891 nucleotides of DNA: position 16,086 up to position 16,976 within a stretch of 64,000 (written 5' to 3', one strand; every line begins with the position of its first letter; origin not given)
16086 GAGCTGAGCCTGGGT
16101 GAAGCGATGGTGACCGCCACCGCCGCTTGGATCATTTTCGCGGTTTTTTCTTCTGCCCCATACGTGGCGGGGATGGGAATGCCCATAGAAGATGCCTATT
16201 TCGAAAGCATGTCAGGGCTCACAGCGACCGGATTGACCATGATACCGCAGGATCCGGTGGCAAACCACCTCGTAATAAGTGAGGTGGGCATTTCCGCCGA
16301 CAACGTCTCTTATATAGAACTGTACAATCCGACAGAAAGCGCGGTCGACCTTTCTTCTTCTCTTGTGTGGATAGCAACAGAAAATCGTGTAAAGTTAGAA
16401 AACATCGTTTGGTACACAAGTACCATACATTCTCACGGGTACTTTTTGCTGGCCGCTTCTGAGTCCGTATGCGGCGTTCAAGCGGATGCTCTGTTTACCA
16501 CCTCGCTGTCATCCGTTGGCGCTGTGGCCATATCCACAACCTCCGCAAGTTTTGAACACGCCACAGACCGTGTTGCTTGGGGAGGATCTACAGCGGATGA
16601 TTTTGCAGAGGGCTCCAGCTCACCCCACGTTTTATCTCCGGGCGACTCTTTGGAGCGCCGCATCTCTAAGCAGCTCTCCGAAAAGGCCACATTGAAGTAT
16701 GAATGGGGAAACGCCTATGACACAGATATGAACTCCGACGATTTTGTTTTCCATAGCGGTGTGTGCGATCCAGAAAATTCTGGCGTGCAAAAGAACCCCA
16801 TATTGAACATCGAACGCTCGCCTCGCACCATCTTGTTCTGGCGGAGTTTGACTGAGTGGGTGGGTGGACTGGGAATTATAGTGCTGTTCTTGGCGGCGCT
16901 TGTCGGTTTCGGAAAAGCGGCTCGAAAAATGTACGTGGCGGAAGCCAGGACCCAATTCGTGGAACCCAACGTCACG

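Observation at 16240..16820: TrkH potassium transporter with a lamin-tail-domain insertion in an extracytoplasmic loop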

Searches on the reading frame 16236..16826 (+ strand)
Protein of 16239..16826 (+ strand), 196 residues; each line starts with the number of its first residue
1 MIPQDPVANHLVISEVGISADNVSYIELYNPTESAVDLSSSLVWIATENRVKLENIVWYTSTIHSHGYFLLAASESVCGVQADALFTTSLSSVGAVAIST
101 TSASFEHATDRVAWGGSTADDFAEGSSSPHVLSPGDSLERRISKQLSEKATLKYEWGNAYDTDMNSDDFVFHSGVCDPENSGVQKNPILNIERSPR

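Call 3: search_protein_families(library=pfam, proteins=[window:16239-16820:+], max_evalue=1)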
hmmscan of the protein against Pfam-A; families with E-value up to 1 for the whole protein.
window:16239-16820:+ (194 aa): 1 family
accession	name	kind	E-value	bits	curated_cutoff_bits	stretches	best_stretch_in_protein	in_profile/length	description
PF00932.25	LTD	-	3e-06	28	34.3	1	8-88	5-74/109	Lamin Tail Domain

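Call 20: find_homologous_proteins(query=window:16239-16826:+, max_evalue=0.001)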
Query window:16239-16826:+ (196 aa): 12 proteins with E <= 0.001 among 126 candidates.
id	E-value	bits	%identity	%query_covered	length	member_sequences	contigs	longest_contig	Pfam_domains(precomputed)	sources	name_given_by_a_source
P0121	7.9e-15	73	100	21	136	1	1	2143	-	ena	-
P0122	1.3e-14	73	34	91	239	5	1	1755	PF00932.26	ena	-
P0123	1.6e-13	69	34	90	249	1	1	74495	PF00932.26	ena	-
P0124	1.3e-11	63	30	92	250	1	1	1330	PF00932.26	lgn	-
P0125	6.6e-10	57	32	89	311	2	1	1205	PF00932.26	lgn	-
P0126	2.3e-8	52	31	91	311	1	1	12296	PF00932.26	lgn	-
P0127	3.0e-8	52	31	93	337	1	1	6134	PF00932.26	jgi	-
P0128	8.3e-8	51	30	96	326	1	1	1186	PF00932.26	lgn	-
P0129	1.0e-7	50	34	90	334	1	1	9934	PF00932.26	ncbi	-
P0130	3.3e-6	45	33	89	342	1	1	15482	PF00932.26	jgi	-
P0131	4.7e-5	42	30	83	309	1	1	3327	PF00932.26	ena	-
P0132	9.2e-4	37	30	86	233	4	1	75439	PF00932.26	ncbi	-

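Call 32: predict_structure(alignment_id=A4)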
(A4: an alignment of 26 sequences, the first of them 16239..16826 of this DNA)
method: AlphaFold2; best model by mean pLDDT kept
length: 196 residues; sequences in the alignment: 26
mean_pLDDT: 91.4   pTM: 0.89
mean pLDDT of the five models: 91.4, 90.8, 90.4, 89.4, 89.1
residues with pLDDT >= 90: 155; 70-90: 31; 50-70: 3; < 50: 7
segments of 3 or more residues with pLDDT < 50: 192-196
pLDDT, mean of each block of 10 residues (from residue 1): 76 98 98 96 92 96 97 98 97 96 92 93 94 97 84 84 94 96 87 44
secondary structure, 60 per line:
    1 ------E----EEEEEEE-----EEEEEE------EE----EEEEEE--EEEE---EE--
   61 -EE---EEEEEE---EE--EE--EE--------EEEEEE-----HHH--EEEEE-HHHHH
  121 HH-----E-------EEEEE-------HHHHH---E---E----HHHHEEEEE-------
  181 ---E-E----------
elements in order: E12-18 E24-29 E42-47 E50-53 E67-72 E94-99 E110-114 H116-122 E136-140 H148-152 H165-168 E169-173
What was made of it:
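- On Lamin tail domain (Pfam PF00932): The insert model has pLDDT 91.4 (call 32).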

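Call 37: fold_search(model_id=the predicted structure, library=pdb)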
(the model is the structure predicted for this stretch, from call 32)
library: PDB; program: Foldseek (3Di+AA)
matches with E <= 10: 901; with E <= 0.001: 0
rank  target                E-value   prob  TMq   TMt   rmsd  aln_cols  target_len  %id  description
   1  6pbk_A                5.0e-03  1.00  0.35  0.56   4.9       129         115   15  Archaellum periplasmic stator protein complex FlaF and FlaG from Sulfolobus acidocaldarius (released 2019-11-20)
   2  3jt0_B                5.6e-03  1.00  0.39  0.67   3.9       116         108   10  Crystal Structure of the C-terminal fragment (426-558) Lamin-B1 from Homo sapiens, Northeast Structural Genomics Conso (released 2009-09-22)
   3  3umn_B                5.6e-03  1.00  0.32  0.52   5.2       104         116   12  Crystal Structure of Lamin-B1 (released 2011-11-30)
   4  1ifr                  7.1e-03  1.00  0.33  0.54   4.5       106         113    9  Structure of Lamin A/C Globular Domain (released 2002-07-17)
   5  3jt0_A                8.9e-03  1.00  0.40  0.68   3.8       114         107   11  Crystal Structure of the C-terminal fragment (426-558) Lamin-B1 from Homo sapiens, Northeast Structural Genomics Conso (released 2009-09-22)
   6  3gef_A                9.5e-03  0.99  0.33  0.51   4.6       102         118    5  Crystal structure of the R482W mutant of lamin A/C (released 2009-08-04)
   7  2lll_MODEL_1_A        1.0e-02  1.00  0.37  0.58   4.2       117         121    7  Solution NMR structure of C-terminal globular domain of human Lamin-B2, Northeast Structural Genomics Consorti (released 2011-12-07)
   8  7yvd_C                1.0e-02  1.00  0.34  0.49   4.6       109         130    8  The crystal structure of the progerin C-terminal peptide and the Ig-like domain of lamin A/C (released 2023-08-30)
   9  4q1z                  1.1e-02  0.99  0.55  0.31   7.5       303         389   10  Crystal structure of a DUF4876 family protein (BT_1938) from Bacteroides thetaiotaomicron VPI-5482 at 2.50 A resolution (released 2014-04-23)
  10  3umn_A                1.3e-02  0.99  0.33  0.52   5.1       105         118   10  Crystal Structure of Lamin-B1 (released 2011-11-30)
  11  1ufg_MODEL_1_A        1.4e-02  0.99  0.35  0.44   4.4       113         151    8  Solution structure of immunoglobulin like domain of mouse nuclear lamin (released 2004-06-22)
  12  7crg_B                1.5e-02  0.99  0.34  0.49   4.5       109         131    8  Beta-strand-mediated dimeric formation of the extended Ig-like domains of human lamin A/C (released 2021-08-25)
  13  5tuh_B                1.6e-02  1.00  0.39  0.69   3.4       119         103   13  Archaellum periplasmic stator protein FlaG from Sulfolobus acidocaldarius (released 2018-01-10)
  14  2kpw_MODEL_1_A        2.0e-02  0.97  0.31  0.47   5.8       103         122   13  NMR solution structure of Lamin-B1 protein from Homo sapiens: Northeast Structural Genomics Consortium MEGA ta (released 2009-11-10)
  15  6ghd_B                2.3e-02  0.99  0.35  0.54   4.4       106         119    8  Structural analysis of the ternary complex between lamin A/C, BAF and emerin identifies an interface disrupted in auto (released 2018-08-08)
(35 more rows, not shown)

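Call 45: search_protein_representatives(protein=window:16239-16826:+)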
Query: 196 residues. Proteins with E-value up to 0.001 (for the whole library): 1113; up to 1e-10: 111; up to 1e-30: 2. The best 150 are listed.
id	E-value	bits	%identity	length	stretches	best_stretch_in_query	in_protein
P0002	4.6e-59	215.9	57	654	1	1-196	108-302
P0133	9.8e-32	126.9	35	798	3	7-182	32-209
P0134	1.2e-28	116.8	36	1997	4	11-181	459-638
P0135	2.6e-28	115.7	33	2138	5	5-89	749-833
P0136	3.8e-24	102.1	38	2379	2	8-194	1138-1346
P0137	1.3e-23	100.4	35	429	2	6-181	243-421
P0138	3.9e-23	98.8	33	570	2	7-181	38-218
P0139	7.9e-23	97.8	33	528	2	5-190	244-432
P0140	1.5e-22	97.0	40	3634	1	8-189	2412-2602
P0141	5.2e-22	95.2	41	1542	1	6-182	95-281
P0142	8.6e-20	87.9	33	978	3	7-184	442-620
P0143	5.2e-19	85.4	38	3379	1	9-189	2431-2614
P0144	9.6e-19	84.5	33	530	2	7-182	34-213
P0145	4.1e-18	82.5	39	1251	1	3-184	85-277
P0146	5.5e-18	82.0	32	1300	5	3-137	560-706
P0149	6.1e-17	78.6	38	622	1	8-182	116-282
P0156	1.4e-15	74.2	36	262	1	5-182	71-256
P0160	4.2e-15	72.6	33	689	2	11-119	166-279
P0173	1.3e-13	67.8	30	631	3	11-181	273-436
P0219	2.0e-11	60.7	30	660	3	12-181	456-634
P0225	3.2e-11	60.0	35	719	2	4-170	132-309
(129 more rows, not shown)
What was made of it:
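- Checked: phmmer of the insert against 1.84 billion representatives gives 1113 hits at E<=1e-3 (call 45).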

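Call 46: search_protein_families(library=pfam, proteins=[P0149, P0225, P0160, P0219, P0173, P0133, P0137, P0138, P0156, P0122], max_evalue=0.001)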
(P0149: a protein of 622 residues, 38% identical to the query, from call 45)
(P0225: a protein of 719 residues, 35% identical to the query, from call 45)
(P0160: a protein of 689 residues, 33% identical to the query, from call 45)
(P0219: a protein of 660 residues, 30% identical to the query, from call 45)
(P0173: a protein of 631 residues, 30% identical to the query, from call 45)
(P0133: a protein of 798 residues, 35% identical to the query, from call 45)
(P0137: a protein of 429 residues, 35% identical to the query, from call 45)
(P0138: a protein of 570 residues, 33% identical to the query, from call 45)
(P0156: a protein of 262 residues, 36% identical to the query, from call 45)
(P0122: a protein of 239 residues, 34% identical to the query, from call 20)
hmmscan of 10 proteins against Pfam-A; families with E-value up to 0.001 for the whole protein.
P0149 (622 aa): 1 family
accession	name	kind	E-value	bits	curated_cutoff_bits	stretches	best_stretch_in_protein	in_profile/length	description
PF00932.25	LTD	-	1.1e-11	45.5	34.3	1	115-221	4-108/109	Lamin Tail Domain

P0225 (719 aa): 1 family
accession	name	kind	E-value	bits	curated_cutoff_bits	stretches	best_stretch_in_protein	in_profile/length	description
PF00932.25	LTD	-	1.6e-11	45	34.3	1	134-253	3-107/109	Lamin Tail Domain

P0160 (689 aa): 1 family
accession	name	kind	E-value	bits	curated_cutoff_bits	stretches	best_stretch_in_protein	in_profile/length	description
PF00932.25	LTD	-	2.3e-28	99.2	34.3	3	362-472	4-108/109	Lamin Tail Domain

P0219 (660 aa): 1 family
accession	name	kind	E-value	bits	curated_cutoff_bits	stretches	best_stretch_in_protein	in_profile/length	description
PF00932.25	LTD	-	4.9e-30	104.6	34.3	3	235-344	4-103/109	Lamin Tail Domain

P0173 (631 aa): 1 family
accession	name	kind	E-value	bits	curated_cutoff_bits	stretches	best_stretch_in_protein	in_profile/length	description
PF00932.25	LTD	-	4.8e-31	107.8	34.3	3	471-581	5-108/109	Lamin Tail Domain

P0133 (798 aa): 1 family
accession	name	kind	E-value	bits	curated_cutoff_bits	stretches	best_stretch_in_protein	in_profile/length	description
PF00932.25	LTD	-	4e-47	159.5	34.3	3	252-360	5-107/109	Lamin Tail Domain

P0137 (429 aa): 1 family
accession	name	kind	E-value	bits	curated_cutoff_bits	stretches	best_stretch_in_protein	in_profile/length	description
PF00932.25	LTD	-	1.2e-30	106.6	34.3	2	245-354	5-108/109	Lamin Tail Domain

P0138 (570 aa): 1 family
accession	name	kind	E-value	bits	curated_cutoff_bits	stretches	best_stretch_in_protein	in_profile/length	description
PF00932.25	LTD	-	9.9e-26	90.7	34.3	2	254-360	5-107/109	Lamin Tail Domain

P0156 (262 aa): 1 family
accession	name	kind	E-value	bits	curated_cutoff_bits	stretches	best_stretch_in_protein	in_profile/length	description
PF00932.25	LTD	-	3.1e-14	53.7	34.3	1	74-187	5-108/109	Lamin Tail Domain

P0122 (239 aa): 1 family
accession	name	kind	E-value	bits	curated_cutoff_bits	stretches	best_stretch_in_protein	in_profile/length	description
PF00932.25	LTD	-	1.3e-12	48.5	34.3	1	53-164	6-108/109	Lamin Tail Domain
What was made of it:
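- On Lamin tail domain (Pfam PF00932): phmmer gives E 1e-31 to P0133, which scores 159 bits for LTD (calls 45, 46).
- Checked: Sampled hits pass the Pfam LTD cut-off at 45-160 bits (call 46).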

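Call 61: find_homologous_proteins(query=A5, max_evalue=0.00001)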
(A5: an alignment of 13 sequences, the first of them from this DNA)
Query A5 (13 sequences) (194 aa, profile of the alignment): 179 proteins with E <= 0.00001 among 3109 candidates; the best 120 are listed.
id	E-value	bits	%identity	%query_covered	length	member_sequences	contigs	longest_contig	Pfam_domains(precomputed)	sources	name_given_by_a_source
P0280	4.1e-36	143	34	90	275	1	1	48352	PF00932.26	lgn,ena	-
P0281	1.9e-35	141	32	90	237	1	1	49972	PF00932.26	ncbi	-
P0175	3.5e-35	140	35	94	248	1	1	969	PF00932.26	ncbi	-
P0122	4.6e-35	139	34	92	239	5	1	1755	PF00932.26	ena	-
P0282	8.4e-34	135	33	92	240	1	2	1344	PF00932.26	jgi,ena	-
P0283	1.9e-33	134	30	93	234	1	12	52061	PF00932.26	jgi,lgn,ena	-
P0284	2.2e-32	131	35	90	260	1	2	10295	PF00932.26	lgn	-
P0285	3.1e-32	130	33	90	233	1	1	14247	PF00932.26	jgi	jgi:hypothetical protein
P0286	9.3e-32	129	33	94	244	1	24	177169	PF00932.26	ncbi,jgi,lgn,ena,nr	ncbi:MAG: Ig-like protein domain-containing protein [Candidatus Amesbacteria bacterium GW2011_GWB1_4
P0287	1.1e-31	128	34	90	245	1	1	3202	PF00932.26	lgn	-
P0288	2.4e-30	124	32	93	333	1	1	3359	PF00932.26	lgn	-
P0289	3.5e-29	120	33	91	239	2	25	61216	PF00932.26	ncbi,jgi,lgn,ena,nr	ncbi:MAG: hypothetical protein A2860_00660 [Candidatus Levybacteria bacterium RIFCSPHIGHO2_01_FULL_3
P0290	8.7e-29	119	34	94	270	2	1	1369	PF00932.26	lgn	-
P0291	1.2e-28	118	30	92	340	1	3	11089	PF00932.26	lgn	-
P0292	3.3e-28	117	29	92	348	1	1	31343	PF00932.26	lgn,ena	-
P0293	4.6e-28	117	32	90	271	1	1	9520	PF00932.26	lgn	-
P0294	7.9e-28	116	32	93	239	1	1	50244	PF00932.26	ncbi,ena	-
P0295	1.4e-27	115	33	91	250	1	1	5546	PF00932.26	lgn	-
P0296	1.0e-26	112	27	93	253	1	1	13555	PF00932.26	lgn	-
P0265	1.2e-26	112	34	93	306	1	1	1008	PF00932.26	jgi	jgi:hypothetical protein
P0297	1.5e-26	112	31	94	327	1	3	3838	PF00932.26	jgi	jgi:hypothetical protein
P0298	1.7e-26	111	30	90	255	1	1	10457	PF00932.26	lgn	-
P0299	2.1e-26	111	33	85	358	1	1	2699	PF00932.26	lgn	-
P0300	2.7e-26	111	31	92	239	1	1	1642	PF00932.26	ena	-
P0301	3.0e-26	111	33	84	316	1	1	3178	PF00932.26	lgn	-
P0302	4.0e-26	110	39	93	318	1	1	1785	PF00932.26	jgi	jgi:hypothetical protein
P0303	4.3e-26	110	27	96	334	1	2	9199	PF00932.26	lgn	-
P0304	6.2e-26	110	32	91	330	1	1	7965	PF00932.26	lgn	-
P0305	1.7e-25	108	35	91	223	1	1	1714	PF00932.26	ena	-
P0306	2.1e-25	108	27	95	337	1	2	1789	PF00932.26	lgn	-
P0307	2.4e-25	108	32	94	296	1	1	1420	PF00932.26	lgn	-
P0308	2.6e-25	108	33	95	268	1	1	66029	PF00932.26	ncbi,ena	-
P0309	2.9e-25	107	35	90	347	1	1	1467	PF00932.26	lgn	-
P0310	2.9e-25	107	35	90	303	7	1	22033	PF00932.26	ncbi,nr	ncbi:hypothetical protein A3H21_03125 [Candidatus Woesebacteria bacterium RIFCSPLOWO2_12_FULL_42_8]|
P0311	3.2e-25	107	31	94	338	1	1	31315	PF00932.26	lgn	-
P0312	3.3e-25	107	34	93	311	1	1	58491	PF00932.26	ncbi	-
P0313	3.3e-25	107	32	90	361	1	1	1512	PF00932.26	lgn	-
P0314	3.3e-25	107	29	89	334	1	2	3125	PF00932.26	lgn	-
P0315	3.7e-25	107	28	93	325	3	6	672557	PF00932.26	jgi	jgi:hypothetical protein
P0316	4.1e-25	107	33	93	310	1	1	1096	PF00932.26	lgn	-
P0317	5.8e-25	106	32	94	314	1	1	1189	PF00932.26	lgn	-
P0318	6.1e-25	106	33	86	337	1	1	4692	PF00932.26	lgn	-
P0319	7.2e-25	106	27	96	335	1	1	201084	PF00932.26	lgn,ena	-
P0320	7.9e-25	106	36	94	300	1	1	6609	PF00932.26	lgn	-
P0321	1.3e-24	105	31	89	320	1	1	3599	PF00932.26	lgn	-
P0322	1.4e-24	105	33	94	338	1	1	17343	PF00932.26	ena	-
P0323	1.6e-24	105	31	90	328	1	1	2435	PF00932.26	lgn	-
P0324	1.6e-24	105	30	93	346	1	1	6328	PF00932.26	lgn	-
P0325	1.7e-24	105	35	94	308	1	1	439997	PF00932.26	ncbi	-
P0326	1.9e-24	105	36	71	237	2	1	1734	PF00932.26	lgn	-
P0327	2.0e-24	105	28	89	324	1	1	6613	PF00932.26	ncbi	-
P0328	2.2e-24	104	33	96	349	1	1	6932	PF00932.26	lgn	-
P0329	3.4e-24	104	33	90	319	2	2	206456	PF00932.26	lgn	-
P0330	4.7e-24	103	32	90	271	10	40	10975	PF00932.26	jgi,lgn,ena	-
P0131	5.1e-24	103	30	84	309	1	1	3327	PF00932.26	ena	-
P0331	5.7e-24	103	33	93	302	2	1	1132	PF00932.26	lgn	-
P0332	6.0e-24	103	31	90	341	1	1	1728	PF00932.26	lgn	-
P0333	7.1e-24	103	33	72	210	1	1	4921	PF00932.26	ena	-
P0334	7.3e-24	103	28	96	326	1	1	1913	PF00932.26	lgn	-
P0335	7.6e-24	103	36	96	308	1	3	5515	PF00932.26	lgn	-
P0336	8.0e-24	103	32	91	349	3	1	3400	PF00932.26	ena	-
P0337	8.5e-24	103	28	90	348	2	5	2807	PF00932.26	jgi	jgi:hypothetical protein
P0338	1.4e-23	102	31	94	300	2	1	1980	PF00932.26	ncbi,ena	-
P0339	2.0e-23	101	32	92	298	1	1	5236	PF00932.26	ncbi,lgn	-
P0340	2.1e-23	101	31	90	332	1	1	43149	PF00932.26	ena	-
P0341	2.5e-23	101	31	90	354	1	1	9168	PF00932.26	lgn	-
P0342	2.8e-23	101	33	89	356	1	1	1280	PF00932.26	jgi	jgi:hypothetical protein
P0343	3.6e-23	101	33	95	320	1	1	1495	PF00932.26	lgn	-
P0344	5.7e-23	100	35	90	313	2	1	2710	PF00932.26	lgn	-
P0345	8.8e-23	99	33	92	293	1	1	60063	PF00932.26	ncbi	-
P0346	9.7e-23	99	33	93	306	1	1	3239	PF00932.26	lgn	-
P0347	9.8e-23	99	31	93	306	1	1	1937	PF00932.26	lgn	-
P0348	1.1e-22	99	30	94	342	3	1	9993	PF00932.26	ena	-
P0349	1.4e-22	99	32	85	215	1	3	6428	PF00932.26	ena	-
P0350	2.2e-22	98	31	93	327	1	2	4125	PF00932.26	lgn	-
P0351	2.8e-22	98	32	90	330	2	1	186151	PF00932.26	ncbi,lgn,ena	-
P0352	3.4e-22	97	30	96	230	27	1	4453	PF00932.26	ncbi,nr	ncbi:MAG TPA: lamin tail domain-containing protein [Candidatus Paceibacterota bacterium]|nr:lamin ta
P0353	3.7e-22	97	29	94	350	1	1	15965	PF00932.26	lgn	-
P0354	3.7e-22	97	27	96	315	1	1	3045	PF00932.26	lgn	-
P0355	4.2e-22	97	31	90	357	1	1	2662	PF00932.26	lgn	-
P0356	4.2e-22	97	32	94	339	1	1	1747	PF00932.26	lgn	-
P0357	4.4e-22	97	33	90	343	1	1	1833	PF00932.26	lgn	-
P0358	5.8e-22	97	32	92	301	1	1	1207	PF00932.26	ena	-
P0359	5.9e-22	97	32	90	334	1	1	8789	PF00932.26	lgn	-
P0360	6.3e-22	96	31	93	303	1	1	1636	PF00932.26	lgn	-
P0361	7.0e-22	96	33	90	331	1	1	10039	PF00932.26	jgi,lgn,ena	-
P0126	8.5e-22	96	31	92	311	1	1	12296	PF00932.26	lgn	-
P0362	8.5e-22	96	32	89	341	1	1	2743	PF00932.26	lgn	-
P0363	1.1e-21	96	28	90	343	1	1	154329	PF00932.26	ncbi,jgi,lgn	-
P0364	1.4e-21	95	33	84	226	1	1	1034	PF00932.26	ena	-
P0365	1.5e-21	95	30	88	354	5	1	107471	PF00932.26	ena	-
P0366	1.6e-21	95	32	94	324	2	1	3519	PF00932.26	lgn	-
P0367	2.5e-21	94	30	90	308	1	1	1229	PF00932.26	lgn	-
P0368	2.8e-21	94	28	90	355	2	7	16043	PF00932.26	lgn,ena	-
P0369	3.8e-21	94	29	89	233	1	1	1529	PF00932.26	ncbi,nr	ncbi:MAG TPA: lamin tail domain-containing protein, partial [Archangium sp.]|nr:lamin tail domain-co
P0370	4.2e-21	94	32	90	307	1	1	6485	PF00932.26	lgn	-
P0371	7.4e-21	93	30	90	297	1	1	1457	PF00932.26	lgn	-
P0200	8.9e-21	93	36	90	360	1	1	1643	PF00932.26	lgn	-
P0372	9.5e-21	93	32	92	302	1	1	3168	PF00932.26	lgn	-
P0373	9.7e-21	93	28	92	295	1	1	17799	PF00932.26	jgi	jgi:hypothetical protein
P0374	1.2e-20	92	30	91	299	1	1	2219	PF00932.26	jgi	jgi:hypothetical protein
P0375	1.4e-20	92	30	93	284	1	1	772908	PF00932.26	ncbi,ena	-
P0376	6.3e-20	90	30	91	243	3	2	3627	PF00932.26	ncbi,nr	ncbi:lamin tail domain-containing protein, partial [Patescibacteria group bacterium]|nr:lamin tail d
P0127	7.1e-20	90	31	94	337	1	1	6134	PF00932.26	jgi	-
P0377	1.6e-19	89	30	93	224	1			PF00932.26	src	-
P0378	2.6e-19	88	36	90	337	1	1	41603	PF00932.26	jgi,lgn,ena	-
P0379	3.3e-19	88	37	93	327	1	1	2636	PF00932.26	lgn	-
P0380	2.2e-18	85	28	90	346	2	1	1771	PF00932.26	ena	-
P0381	2.7e-18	85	32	92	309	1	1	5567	PF00932.26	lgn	-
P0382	2.9e-18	85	33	90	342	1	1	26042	PF00932.26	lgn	-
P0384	4.9e-18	84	33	93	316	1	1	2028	PF00932.26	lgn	-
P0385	1.0e-17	83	28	90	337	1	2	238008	PF00932.26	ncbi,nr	ncbi:lamin tail domain-containing protein [Myxococcus sp. CA051A]|nr:lamin tail domain-containing pr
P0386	1.7e-16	79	29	90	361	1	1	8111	PF00932.26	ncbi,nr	ncbi:MAG TPA: lamin tail domain-containing protein [Myxococcales bacterium]|nr:lamin tail domain-con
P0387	1.7e-16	79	26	92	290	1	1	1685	PF00932.26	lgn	-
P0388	4.0e-16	78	31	90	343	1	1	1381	PF00932.26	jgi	-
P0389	4.8e-16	77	32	90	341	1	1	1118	PF00932.26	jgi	jgi:hypothetical protein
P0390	4.8e-16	77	35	70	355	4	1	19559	PF00932.26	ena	-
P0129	5.3e-16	77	34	91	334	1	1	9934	PF00932.26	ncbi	-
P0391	6.9e-16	77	32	92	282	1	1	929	PF00932.26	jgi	-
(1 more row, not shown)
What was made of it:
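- On Lamin tail domain (Pfam PF00932): The profile of inserts hits 179 proteins, and every one of the 120 listed but one short fragment carries PF00932, with E down to 4e-36 (call 61).
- Checked: A profile of 13 orthologous inserts hits stand-alone LTD proteins at E down to 4e-36 (call 61).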
